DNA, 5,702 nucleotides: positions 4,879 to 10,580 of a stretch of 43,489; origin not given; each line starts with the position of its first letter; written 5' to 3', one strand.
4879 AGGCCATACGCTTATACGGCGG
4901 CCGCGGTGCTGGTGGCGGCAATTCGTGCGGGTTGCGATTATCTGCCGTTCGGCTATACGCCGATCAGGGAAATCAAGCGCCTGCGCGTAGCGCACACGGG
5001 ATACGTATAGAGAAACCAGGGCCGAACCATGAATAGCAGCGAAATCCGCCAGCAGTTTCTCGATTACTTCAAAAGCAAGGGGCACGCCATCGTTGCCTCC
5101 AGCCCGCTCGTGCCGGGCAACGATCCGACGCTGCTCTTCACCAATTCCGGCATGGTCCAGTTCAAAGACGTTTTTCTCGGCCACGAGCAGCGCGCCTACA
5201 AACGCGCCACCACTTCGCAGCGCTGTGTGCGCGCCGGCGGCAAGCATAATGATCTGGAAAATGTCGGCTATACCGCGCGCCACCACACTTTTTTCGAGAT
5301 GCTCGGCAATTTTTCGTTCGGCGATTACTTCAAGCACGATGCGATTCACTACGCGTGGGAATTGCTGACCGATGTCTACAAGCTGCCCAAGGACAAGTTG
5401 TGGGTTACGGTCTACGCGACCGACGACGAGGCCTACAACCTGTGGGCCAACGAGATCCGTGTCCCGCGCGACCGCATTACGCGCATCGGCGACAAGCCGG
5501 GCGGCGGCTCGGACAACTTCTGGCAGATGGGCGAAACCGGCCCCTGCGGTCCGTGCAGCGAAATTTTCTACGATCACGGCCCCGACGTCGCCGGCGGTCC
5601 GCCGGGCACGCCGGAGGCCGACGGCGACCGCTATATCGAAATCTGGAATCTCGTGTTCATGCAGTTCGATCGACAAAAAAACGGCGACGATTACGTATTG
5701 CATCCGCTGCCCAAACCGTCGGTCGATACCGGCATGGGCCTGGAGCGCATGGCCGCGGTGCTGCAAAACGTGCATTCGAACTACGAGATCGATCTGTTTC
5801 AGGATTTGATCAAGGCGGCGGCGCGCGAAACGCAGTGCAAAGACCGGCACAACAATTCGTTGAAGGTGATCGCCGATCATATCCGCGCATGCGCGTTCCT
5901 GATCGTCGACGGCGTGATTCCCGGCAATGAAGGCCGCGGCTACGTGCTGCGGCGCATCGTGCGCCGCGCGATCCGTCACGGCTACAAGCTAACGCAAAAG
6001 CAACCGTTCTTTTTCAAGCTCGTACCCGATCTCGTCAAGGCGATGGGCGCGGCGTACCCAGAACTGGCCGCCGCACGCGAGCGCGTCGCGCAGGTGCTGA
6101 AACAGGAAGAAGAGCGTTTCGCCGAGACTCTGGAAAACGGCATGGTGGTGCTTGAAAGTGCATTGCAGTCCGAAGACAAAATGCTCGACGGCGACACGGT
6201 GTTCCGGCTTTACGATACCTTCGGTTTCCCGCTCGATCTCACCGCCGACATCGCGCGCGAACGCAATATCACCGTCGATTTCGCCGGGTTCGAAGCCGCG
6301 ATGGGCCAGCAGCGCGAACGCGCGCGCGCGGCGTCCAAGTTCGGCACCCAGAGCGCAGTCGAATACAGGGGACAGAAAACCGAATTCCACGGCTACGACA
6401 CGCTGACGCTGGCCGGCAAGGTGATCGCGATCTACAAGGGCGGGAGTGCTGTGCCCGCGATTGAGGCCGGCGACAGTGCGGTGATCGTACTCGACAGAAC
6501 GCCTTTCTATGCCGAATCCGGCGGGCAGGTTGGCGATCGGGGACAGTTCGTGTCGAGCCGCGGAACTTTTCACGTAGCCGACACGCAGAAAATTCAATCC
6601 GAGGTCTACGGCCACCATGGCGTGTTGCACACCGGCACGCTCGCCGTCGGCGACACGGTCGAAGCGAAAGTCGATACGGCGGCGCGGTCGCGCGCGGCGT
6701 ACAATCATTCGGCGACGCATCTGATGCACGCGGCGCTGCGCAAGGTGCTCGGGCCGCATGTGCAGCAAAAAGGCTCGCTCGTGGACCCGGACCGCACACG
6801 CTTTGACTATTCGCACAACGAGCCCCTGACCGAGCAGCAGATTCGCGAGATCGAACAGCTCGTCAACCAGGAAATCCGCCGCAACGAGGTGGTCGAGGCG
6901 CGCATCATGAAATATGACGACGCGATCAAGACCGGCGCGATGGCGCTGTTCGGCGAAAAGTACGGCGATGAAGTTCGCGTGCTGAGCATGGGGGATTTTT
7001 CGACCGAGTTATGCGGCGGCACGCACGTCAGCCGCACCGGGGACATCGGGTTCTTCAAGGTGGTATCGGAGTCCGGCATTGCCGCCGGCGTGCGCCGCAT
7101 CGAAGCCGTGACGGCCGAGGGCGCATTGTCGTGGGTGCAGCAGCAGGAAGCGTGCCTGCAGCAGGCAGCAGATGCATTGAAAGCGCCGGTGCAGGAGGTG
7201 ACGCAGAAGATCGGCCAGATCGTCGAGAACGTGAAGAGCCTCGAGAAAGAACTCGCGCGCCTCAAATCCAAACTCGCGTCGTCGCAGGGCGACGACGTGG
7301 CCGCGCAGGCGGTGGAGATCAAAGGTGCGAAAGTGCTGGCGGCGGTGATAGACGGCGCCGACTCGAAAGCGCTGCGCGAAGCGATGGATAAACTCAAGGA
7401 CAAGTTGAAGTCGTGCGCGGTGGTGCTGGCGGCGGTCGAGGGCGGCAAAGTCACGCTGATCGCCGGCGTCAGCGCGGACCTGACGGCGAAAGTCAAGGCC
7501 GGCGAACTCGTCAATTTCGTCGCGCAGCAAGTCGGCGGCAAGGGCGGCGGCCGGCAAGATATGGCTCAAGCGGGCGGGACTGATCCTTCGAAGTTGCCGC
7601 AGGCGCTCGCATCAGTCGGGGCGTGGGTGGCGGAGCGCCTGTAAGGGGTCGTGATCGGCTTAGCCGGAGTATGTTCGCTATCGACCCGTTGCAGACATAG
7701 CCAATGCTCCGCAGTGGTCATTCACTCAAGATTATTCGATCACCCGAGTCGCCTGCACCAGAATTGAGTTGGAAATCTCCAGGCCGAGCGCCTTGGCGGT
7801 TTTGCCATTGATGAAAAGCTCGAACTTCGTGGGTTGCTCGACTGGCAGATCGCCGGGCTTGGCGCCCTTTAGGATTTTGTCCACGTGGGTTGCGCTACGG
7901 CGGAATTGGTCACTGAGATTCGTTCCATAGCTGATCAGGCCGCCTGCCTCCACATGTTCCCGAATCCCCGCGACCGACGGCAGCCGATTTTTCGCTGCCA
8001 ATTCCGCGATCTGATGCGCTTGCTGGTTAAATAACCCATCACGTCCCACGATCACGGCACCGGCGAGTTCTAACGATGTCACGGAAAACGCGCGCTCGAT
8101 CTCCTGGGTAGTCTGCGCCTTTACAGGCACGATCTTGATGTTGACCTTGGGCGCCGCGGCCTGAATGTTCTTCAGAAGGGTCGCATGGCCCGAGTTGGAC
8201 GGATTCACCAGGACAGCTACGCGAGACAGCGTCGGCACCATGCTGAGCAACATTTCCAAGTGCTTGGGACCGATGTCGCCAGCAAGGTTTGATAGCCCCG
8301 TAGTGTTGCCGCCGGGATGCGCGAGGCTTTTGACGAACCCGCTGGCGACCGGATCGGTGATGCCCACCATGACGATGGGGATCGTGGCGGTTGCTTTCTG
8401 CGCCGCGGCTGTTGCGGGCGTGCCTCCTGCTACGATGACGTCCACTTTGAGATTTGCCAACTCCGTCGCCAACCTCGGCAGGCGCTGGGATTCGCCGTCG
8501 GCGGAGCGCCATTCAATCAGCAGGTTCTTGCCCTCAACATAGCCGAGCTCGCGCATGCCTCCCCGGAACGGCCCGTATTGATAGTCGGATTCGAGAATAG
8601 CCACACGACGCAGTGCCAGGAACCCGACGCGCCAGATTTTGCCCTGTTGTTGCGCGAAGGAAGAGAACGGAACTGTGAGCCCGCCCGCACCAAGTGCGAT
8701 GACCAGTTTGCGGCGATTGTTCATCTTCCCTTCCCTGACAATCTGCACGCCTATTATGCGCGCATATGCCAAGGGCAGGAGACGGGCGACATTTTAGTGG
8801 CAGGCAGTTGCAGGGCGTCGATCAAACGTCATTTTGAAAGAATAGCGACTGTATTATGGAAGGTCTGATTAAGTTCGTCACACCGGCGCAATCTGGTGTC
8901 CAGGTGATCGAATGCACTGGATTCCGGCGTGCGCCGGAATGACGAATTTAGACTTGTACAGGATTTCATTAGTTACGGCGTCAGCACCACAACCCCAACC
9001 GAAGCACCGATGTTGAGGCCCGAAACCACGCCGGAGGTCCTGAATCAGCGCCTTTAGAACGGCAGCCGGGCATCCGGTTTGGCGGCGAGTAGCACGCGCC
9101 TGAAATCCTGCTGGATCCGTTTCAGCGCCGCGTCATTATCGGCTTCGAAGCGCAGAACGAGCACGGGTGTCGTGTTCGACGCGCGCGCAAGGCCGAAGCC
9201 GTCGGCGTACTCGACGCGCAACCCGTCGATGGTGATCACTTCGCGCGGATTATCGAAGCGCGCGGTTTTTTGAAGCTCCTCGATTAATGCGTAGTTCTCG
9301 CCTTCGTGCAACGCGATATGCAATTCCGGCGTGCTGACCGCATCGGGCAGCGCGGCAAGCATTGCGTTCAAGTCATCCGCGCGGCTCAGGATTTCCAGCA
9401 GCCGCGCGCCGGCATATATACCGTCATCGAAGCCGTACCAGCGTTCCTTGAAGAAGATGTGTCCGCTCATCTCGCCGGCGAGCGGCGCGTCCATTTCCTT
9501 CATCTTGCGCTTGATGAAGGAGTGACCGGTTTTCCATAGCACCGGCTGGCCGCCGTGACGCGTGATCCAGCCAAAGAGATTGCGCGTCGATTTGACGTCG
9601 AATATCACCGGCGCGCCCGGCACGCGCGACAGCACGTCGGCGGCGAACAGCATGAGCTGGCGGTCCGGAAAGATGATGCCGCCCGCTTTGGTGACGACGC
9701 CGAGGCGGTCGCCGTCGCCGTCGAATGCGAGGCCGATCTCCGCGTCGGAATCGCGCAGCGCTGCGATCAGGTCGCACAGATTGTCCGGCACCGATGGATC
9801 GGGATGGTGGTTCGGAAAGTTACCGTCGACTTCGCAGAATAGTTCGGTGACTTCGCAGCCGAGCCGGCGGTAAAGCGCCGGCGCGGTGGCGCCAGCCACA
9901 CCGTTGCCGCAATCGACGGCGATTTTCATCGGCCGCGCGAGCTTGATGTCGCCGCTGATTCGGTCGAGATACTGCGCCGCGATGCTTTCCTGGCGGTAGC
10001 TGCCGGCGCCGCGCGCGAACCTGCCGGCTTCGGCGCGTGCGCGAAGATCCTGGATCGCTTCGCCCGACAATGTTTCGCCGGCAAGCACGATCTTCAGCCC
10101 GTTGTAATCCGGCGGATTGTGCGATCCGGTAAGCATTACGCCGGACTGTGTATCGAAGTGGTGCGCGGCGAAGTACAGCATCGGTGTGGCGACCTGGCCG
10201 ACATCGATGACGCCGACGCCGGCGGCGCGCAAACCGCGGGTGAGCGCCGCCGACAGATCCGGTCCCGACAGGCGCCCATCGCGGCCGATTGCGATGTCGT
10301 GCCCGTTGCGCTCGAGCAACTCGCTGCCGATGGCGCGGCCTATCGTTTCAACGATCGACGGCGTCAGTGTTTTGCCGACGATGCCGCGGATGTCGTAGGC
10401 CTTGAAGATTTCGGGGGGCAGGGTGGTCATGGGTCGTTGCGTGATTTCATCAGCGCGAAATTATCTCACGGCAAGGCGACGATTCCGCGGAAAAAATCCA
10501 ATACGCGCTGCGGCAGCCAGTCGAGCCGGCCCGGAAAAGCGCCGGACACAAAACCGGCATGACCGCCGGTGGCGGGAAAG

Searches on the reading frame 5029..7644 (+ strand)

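Call 104: search_protein_families(library=pfam, proteins=[window:5029-7644:+], max_evalue=0.00001)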
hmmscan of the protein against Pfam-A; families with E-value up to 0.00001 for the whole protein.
window:5029-7644:+ (871 aa): 3 families
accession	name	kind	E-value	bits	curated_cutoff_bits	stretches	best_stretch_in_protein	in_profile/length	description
PF01411.24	tRNA-synt_2c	-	1.5e-222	740.5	30.3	1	5-550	1-550/552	tRNA synthetases class II (A)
PF02272.25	DHHA1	-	2.4e-20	73.4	25.9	1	767-869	2-102/102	DHHA1 domain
PF07973.19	tRNA_SAD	-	3.4e-19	69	24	1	649-692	1-44/44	Threonyl and Alanyl tRNA synthetase second additional domain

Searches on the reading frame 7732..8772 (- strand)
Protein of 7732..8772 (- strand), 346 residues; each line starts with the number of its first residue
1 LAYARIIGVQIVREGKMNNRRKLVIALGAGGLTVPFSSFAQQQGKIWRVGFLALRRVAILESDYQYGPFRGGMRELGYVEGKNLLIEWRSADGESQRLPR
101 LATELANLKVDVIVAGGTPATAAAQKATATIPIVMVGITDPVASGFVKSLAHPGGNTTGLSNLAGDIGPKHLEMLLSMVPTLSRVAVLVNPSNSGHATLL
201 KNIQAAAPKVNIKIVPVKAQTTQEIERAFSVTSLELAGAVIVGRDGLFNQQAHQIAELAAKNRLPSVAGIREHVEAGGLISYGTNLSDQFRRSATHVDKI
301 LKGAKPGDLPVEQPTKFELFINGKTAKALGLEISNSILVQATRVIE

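Call 104: search_protein_families(library=pfam, proteins=[window:7732-8772:-], max_evalue=0.00001)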
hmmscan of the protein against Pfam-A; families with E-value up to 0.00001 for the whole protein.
window:7732-8772:- (346 aa): 1 family
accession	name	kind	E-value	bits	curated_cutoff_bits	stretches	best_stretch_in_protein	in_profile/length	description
PF04392.18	ABC_sub_bind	-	9.4e-55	186.3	25.9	1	66-344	17-292/293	ABC transporter substrate binding protein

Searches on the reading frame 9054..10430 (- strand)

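Call 104: search_protein_families(library=pfam, proteins=[window:9054-10430:-], max_evalue=0.00001)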
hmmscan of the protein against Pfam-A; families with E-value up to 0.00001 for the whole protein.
window:9054-10430:- (458 aa): 4 families
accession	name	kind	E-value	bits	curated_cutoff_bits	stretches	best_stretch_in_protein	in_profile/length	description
PF02878.22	PGM_PMM_I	-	1e-36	126.1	22.5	1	7-138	2-136/138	Phosphoglucomutase/phosphomannomutase, alpha/beta/alpha domain I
PF02879.22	PGM_PMM_II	-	5.4e-27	94.8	29.3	1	153-250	2-103/103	Phosphoglucomutase/phosphomannomutase, alpha/beta/alpha domain II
PF02880.22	PGM_PMM_III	-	4.4e-21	75.6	20.7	1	255-362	2-112/115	Phosphoglucomutase/phosphomannomutase, alpha/beta/alpha domain III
PF00408.26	PGM_PMM_IV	-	6.3e-13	49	23.1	1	384-445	7-67/68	Phosphoglucomutase/phosphomannomutase, C-terminal domain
